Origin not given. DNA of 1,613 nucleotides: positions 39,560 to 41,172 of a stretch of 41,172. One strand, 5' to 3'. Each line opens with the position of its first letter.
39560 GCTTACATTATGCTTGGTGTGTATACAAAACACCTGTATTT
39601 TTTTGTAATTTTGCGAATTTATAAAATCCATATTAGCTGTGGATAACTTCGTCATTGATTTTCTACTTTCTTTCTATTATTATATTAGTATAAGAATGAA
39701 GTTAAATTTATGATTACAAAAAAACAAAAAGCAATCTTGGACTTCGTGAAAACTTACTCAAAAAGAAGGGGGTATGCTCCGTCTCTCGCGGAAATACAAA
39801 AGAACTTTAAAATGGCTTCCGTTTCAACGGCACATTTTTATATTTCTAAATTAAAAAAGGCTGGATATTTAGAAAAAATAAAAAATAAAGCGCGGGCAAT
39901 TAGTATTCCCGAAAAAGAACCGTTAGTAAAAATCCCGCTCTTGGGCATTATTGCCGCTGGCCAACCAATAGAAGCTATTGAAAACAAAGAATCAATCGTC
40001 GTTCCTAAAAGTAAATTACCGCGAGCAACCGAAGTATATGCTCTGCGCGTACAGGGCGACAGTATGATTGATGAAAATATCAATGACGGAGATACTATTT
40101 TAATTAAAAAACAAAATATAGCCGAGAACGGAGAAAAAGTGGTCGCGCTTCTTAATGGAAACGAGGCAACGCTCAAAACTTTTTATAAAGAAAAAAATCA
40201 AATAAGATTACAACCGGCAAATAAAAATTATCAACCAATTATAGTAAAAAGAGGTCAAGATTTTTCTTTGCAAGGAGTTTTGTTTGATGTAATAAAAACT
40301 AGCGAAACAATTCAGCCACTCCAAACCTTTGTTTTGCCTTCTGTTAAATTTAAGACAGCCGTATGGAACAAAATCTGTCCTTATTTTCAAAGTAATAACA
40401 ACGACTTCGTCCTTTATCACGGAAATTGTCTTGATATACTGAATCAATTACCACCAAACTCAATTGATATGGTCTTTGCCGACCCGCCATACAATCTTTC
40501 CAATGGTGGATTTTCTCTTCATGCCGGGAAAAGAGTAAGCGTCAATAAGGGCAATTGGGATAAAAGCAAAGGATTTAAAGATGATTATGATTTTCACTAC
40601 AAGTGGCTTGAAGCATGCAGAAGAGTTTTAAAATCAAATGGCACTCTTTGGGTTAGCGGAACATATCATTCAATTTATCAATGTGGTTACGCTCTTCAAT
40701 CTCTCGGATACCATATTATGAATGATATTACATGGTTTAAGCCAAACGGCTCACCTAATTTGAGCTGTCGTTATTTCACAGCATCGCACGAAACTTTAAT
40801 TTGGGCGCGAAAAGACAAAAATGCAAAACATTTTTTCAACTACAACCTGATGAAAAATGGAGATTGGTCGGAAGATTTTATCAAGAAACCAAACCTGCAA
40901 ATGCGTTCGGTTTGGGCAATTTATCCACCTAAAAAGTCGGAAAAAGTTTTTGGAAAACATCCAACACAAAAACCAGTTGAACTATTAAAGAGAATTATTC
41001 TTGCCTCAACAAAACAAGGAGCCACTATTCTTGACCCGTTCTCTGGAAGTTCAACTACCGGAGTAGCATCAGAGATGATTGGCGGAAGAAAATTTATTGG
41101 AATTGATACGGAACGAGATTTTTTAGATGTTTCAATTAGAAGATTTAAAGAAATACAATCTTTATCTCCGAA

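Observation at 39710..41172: Complete, apparently autocleavable LexA fused in frame to a DPPY DNA methyltransferase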

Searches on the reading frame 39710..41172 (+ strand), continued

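Call 64: fold_search(model_id=the predicted structure, library=pdb)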
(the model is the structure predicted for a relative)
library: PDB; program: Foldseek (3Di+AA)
matches with E <= 10: 125; with E <= 0.001: 0
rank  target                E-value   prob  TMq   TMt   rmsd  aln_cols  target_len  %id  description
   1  9mu9_B                3.9e-01  0.06  0.17  0.04  21.2       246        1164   12  Structure of a native Drosophila melanogaster Nucleosome Elongation Complex (Pol II EC-nucleosome). Composite map (released 2025-02-19)
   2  3b77_C                5.4e-01  0.03  0.12  0.12  19.0       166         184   13  Crystal structure of a ph domain containing bacterial protein (exig_2160) from exiguobacterium sibiricum 255-15 at 2.4 (released 2007-11-13)
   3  3k44_A                8.5e-01  0.06  0.14  0.17  13.4        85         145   19  Crystal Structure of Drosophila melanogaster Pur-alpha (released 2009-10-27)
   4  1u5k_A                1.2e+00  0.02  0.13  0.12  16.7       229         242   10  Recombinational repair protein RecO (released 2004-10-26)
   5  1w3s_A                1.3e+00  0.02  0.13  0.12  16.4       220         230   12  The crystal structure of RecO from Deinococcus radiodurans. (released 2005-02-23)
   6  3rz3_A                1.5e+00  0.04  0.18  0.20  16.5       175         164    7  Human Cdc34 E2 in complex with CC0651 inhibitor (released 2011-07-06)
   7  7ozn_B                1.5e+00  0.04  0.20  0.05  20.6       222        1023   12  RNA Polymerase II dimer (Class 1) (released 2021-10-06)
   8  5fgp_A                1.7e+00  0.05  0.14  0.17  14.4        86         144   19  Crystal structure of D. melanogaster Pur-alpha repeat I-II in complex with DNA. (released 2016-01-20)
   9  8z4i_B                1.8e+00  0.11  0.24  0.13   9.3       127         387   10  crystal structure of Cdn1 in complex with cA3 (released 2026-02-04)
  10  8chv_B                1.8e+00  0.04  0.13  0.15  12.7        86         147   19  Crystal structure of human PURA (fragment Glu57-Glu212, PUR repeat I and II) R140P mutant (released 2024-02-21)
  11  1hw1_A                2.0e+00  0.14  0.30  0.27   6.6       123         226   10  THE FADR-DNA COMPLEX: TRANSCRIPTIONAL CONTROL OF FATTY ACID METABOLISM IN ESCHERICHIA COLI (released 2001-01-24)
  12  8q7e_I                2.1e+00  0.03  0.17  0.06  18.0       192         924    9  Structure of CUL9-RBX1 ubiquitin E3 ligase complex - hexameric assembly (released 2024-04-17)
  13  8q7e_A                2.1e+00  0.03  0.17  0.06  18.0       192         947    9  Structure of CUL9-RBX1 ubiquitin E3 ligase complex - hexameric assembly (released 2024-04-17)
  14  8q7h_A                2.1e+00  0.03  0.17  0.04  18.0       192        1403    9  Structure of CUL9-RBX1 ubiquitin E3 ligase complex in unneddylated and neddylated conformation - focused cullin dimer (released 2024-04-17)
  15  8chu_A                2.2e+00  0.06  0.15  0.19   9.0        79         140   18  Crystal structure of human PURA repeat I-II K97E mutant (released 2024-02-21)
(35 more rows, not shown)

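Call 67: find_homologous_proteins(query=L003:3013-3837:-, max_evalue=0.001)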
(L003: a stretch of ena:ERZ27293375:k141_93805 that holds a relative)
Query L003:3013-3837:- (274 aa): 219 proteins with E <= 0.001 among 2367 candidates; the best 120 are listed.
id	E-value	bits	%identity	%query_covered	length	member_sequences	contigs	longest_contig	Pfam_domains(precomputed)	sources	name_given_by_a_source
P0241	5.9e-162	555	91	100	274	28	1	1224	-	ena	-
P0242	1.7e-148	511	83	100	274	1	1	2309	-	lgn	-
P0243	6.5e-148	509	84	100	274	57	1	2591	-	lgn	-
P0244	6.3e-142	490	80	100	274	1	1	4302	-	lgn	-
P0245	9.7e-141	486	80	99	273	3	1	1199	-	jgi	jgi:hypothetical protein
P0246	8.5e-140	483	79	99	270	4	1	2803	-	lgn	-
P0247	1.4e-139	482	82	95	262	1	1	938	-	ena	-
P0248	2.1e-138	478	78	100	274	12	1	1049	-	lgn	-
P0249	6.2e-138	477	78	100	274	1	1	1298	-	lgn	-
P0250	3.9e-137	474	80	100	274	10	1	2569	-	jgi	-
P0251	2.9e-136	471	77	100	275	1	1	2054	-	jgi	-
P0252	8.9e-136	469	76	100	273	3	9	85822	-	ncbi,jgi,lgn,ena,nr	ncbi:MAG: hypothetical protein A3I89_03525 [Candidatus Harrisonbacteria bacterium RIFCSPLOWO2_02_FUL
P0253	1.2e-135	469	76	100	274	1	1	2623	-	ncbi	-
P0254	4.1e-135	467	76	100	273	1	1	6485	-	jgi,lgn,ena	-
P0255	5.0e-135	467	77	99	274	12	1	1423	-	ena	-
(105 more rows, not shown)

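Call 76: predict_structure(alignment_id=A4)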
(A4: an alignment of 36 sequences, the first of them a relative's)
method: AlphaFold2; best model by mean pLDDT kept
length: 274 residues; sequences in the alignment: 36
mean_pLDDT: 84.5   pTM: 0.88
mean pLDDT of the five models: 84.5, 84.4, 83.0, 82.8, 80.0
residues with pLDDT >= 90: 141; 70-90: 81; 50-70: 46; < 50: 6
segments of 3 or more residues with pLDDT < 50: 247-252
pLDDT, mean of each block of 10 residues (from residue 1): 82 93 91 84 92 89 95 93 67 64 89 78 83 93 96 95 97 97 94 95 79 65 89 86 52 56 86 87
secondary structure, 60 per line:
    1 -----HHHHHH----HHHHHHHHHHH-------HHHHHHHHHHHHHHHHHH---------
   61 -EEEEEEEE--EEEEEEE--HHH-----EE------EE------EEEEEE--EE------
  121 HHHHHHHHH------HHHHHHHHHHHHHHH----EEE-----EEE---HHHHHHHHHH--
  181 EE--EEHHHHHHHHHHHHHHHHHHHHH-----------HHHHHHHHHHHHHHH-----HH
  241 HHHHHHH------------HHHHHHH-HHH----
elements in order: H6-11 H16-26 H34-51 E62-69 E72-78 E105-110 H121-129 H136-150 E155-157 E163-165 H169-178 H187-207 H219-233 H239-247 H260-266

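Call 80: fold_search(model_id=the predicted structure, library=pdb)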
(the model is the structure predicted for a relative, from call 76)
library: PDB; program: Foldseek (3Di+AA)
matches with E <= 10: 194; with E <= 0.001: 0
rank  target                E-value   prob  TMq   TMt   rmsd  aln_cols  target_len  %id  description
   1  6nbh_R                6.6e-01  0.03  0.11  0.09  27.2       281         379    9  Cryo-EM structure of parathyroid hormone receptor type 1 in complex with a long-acting parathyroid hormone analog and  (released 2019-04-17)
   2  4cg8                  8.5e-01  0.04  0.14  0.12  22.6       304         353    9  Human choline kinase a1 in complex with compound 14 (released 2014-01-15)
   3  7bml_D                1.0e+00  0.09  0.16  0.23  15.3       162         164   13  Crystal structure of outer surface protein C (OspC) from Borrelia burgdorferi (released 2021-02-10)
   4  7uj2_B                1.0e+00  0.06  0.13  0.19  15.3       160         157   11  OspC Type B (released 2023-04-05)
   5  2cko_B                1.0e+00  0.03  0.14  0.12  23.0       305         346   10  Crystal structure of Human Choline Kinase alpha 2 (released 2006-10-04)
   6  9xps_5                1.1e+00  0.04  0.10  0.11  14.0       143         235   12  The neck structure of the Phage Phikz (released 2026-02-11)
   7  2i7q                  1.2e+00  0.04  0.15  0.13  23.0       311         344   10  Crystal structure of Human Choline Kinase A (released 2006-09-12)
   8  7k4c_A                1.3e+00  0.02  0.12  0.07  29.1       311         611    9  Cryo-EM structure of human TRPV6 in complex with (4- phenylcyclohexyl)piperazine inhibitor Br-cis-22a (released 2020-12-09)
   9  9xps_3                1.5e+00  0.03  0.09  0.09  14.0       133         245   14  The neck structure of the Phage Phikz (released 2026-02-11)
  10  7uj6_B                1.7e+00  0.05  0.13  0.17  13.3       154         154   12  Outer Surface Protein C Type K (released 2023-04-05)
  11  7nb1_AAA              1.9e+00  0.02  0.13  0.11  22.6       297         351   10  Crystal structure of human choline alpha in complex with an inhibitor (released 2021-10-13)
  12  8fca_A                2.0e+00  0.02  0.14  0.08  29.5       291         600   12  Cryo-EM structure of the human TRPV4 - RhoA in complex with 4alpha-Phorbol 12,13-didecanoate (released 2023-07-12)
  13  7bml_A                2.1e+00  0.07  0.16  0.23  14.1       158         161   13  Crystal structure of outer surface protein C (OspC) from Borrelia burgdorferi (released 2021-02-10)
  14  9xps_6                2.1e+00  0.02  0.09  0.11  14.7       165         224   13  The neck structure of the Phage Phikz (released 2026-02-11)
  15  2f57_A                2.1e+00  0.02  0.13  0.12  20.4       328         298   11  Crystal Structure Of The Human P21-Activated Kinase 5 (released 2005-12-13)
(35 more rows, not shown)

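Call 85: search_protein_families(library=pfam, proteins=[L003:3842-4081:-], max_evalue=0.01)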
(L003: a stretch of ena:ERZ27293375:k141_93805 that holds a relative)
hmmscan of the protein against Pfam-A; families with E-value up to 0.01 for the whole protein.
L003:3842-4081:- (80 aa): 5 families
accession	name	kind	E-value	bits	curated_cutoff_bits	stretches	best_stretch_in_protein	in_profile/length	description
PF01381.28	HTH_3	-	1.4e-16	60.7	23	1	24-78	1-55/55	Helix-turn-helix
PF13560.12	HTH_31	-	1.1e-11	45.2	27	1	23-71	5-54/64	Helix-turn-helix domain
PF12844.13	HTH_19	-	1.7e-08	34.7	30.2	1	22-72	2-52/64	Helix-turn-helix domain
PF13413.12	HTH_25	-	0.00019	21.6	24.6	1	23-55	1-33/62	Helix-turn-helix domain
PF04545.22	Sigma70_r4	-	0.0033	17.4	24.1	1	28-54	16-42/50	Sigma-70, region 4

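Call 86: search_protein_families(library=padloc, proteins=[L003:3842-4081:-, L003:3013-3837:-], max_evalue=0.01)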
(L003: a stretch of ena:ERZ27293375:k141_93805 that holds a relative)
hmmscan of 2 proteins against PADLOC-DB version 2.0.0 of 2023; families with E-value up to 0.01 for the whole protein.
L003:3842-4081:- (80 aa): 24 families
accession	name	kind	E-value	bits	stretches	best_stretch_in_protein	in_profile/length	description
PDLC02926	HTH_VI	-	1.2e-11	42.7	1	22-78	4-60/92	-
PDLC03952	RmrA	-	6.9e-09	33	1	20-80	23-83/395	-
PDLC03954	RmrA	-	2.4e-08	31.3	1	22-80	13-71/380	-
PDLC04142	capH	-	4.9e-08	32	1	22-79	9-66/103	capH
PDLC03951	RmrA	-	8.7e-08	29.5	1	22-80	11-69/400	-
PDLC03665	Control_protein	-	4e-07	28.2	1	22-69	11-59/77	control protein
PDLC03947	RmrA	-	4e-07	27.2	1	15-80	7-72/383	-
PDLC04775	PDC-M69A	-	5e-07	28.2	1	16-76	4-64/113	-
PDLC03953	RmrA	-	1.5e-06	25.7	1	22-78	8-64/373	-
PDLC04760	PDC-M64C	-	2.3e-06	25.9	1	10-72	17-79/93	-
PDLC03949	RmrA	-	4.8e-06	23.7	1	22-79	5-62/363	-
PDLC03664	Control_protein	-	1e-05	23.9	1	20-70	14-64/74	control protein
PDLC03948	RmrA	-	2.4e-05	21.4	1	22-80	11-69/397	-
PDLC04758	PDC-M64B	-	6.4e-05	21.4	1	15-74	26-85/123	-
PDLC03946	RmrA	-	9.6e-05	19.3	1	22-79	5-62/357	-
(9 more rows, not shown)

L003:3013-3837:- (274 aa): 0 families

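Call 87: search_solved_structures(query=L071:6804-7421:+, max_evalue=1, show_alignments=2)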
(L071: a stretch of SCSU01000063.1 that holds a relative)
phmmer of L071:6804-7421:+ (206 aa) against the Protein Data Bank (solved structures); distinct sequences matched with E-value up to 1: 4.
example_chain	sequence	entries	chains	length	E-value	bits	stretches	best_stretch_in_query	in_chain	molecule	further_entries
1azo_A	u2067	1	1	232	1.8e-06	30.9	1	14-194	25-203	MUTH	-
2azo_A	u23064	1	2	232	2.5e-06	30.4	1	14-194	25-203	MUTH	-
2aoq_A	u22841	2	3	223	0.00027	23.8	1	23-190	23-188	DNA mismatch repair protein mutH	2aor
9qgm_8A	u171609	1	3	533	0.44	13.3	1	48-175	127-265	Photorhabdus luminescens subsp. laumondii TTO1 complete genome segment 6/17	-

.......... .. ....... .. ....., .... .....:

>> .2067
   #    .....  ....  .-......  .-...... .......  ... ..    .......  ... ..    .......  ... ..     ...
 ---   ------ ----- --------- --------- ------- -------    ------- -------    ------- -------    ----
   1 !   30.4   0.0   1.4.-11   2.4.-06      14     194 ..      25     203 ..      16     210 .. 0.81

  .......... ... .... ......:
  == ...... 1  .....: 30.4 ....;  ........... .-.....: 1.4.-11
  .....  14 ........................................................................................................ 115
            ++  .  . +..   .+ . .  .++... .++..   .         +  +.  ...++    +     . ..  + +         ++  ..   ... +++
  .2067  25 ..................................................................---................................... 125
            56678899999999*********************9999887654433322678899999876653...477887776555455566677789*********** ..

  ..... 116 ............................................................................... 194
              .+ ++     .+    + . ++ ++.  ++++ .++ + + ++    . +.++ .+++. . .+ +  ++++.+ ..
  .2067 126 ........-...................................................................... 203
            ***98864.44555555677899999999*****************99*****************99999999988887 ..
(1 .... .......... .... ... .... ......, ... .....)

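Call 94: search_protein_families(library=phrogs, proteins=[L003:2373-2948:-, L003:3013-3837:-, L064:6783-7304:+], max_evalue=0.01)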
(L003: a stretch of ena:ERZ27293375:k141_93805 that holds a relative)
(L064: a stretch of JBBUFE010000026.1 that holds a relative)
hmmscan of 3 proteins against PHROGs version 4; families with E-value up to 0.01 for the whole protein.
L003:2373-2948:- (191 aa): 0 families

L003:3013-3837:- (274 aa): 0 families

L064:6783-7304:+ (174 aa): 0 families

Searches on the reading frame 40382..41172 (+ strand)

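Call 36: search_solved_structures(query=window:40382-41172:+, max_evalue=0.001, show_alignments=2)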
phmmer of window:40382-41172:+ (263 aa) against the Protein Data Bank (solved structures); distinct sequences matched with E-value up to 0.001: 12.
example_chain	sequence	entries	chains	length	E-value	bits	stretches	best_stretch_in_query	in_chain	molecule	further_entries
6pbd_A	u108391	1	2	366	2.9e-62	213.5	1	11-262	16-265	Modification methylase CcrMI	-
5hek_A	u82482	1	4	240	7.3e-24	87.5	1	11-255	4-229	Adenine specific DNA methyltransferase (DpnA)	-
5hfj_A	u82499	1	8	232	7.3e-24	87.5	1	11-254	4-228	Adenine specific DNA methyltransferase (DpnA)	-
1g60_A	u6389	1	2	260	4.7e-23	84.9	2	12-168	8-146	Adenine-specific Methyltransferase MboIIA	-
9c3u_A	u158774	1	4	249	1.6e-18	70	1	15-253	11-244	Methyltransferase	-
8urk_A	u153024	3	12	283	2e-18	69.7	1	15-254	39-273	Methyltransferase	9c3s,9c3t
1nw8_A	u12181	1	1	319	2.3e-14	56.4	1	15-242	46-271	MODIFICATION METHYLASE RSRI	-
1eg2_A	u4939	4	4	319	2.5e-14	56.2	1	15-242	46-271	MODIFICATION METHYLASE RSRI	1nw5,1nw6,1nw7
8s9m_A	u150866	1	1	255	2.5e-11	46.4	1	15-247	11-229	DNA cytosine-N4 methyltransferase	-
8s9n_A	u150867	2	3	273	2.7e-11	46.3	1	15-247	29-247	DNA cytosine-N4 methyltransferase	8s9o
1boo_A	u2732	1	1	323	1.9e-06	30.4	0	192-256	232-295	PROTEIN (N-4 CYTOSINE-SPECIFIC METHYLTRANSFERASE PVU II)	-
2zie_A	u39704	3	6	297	3.6e-06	29.5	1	175-255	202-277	Putative modification methylase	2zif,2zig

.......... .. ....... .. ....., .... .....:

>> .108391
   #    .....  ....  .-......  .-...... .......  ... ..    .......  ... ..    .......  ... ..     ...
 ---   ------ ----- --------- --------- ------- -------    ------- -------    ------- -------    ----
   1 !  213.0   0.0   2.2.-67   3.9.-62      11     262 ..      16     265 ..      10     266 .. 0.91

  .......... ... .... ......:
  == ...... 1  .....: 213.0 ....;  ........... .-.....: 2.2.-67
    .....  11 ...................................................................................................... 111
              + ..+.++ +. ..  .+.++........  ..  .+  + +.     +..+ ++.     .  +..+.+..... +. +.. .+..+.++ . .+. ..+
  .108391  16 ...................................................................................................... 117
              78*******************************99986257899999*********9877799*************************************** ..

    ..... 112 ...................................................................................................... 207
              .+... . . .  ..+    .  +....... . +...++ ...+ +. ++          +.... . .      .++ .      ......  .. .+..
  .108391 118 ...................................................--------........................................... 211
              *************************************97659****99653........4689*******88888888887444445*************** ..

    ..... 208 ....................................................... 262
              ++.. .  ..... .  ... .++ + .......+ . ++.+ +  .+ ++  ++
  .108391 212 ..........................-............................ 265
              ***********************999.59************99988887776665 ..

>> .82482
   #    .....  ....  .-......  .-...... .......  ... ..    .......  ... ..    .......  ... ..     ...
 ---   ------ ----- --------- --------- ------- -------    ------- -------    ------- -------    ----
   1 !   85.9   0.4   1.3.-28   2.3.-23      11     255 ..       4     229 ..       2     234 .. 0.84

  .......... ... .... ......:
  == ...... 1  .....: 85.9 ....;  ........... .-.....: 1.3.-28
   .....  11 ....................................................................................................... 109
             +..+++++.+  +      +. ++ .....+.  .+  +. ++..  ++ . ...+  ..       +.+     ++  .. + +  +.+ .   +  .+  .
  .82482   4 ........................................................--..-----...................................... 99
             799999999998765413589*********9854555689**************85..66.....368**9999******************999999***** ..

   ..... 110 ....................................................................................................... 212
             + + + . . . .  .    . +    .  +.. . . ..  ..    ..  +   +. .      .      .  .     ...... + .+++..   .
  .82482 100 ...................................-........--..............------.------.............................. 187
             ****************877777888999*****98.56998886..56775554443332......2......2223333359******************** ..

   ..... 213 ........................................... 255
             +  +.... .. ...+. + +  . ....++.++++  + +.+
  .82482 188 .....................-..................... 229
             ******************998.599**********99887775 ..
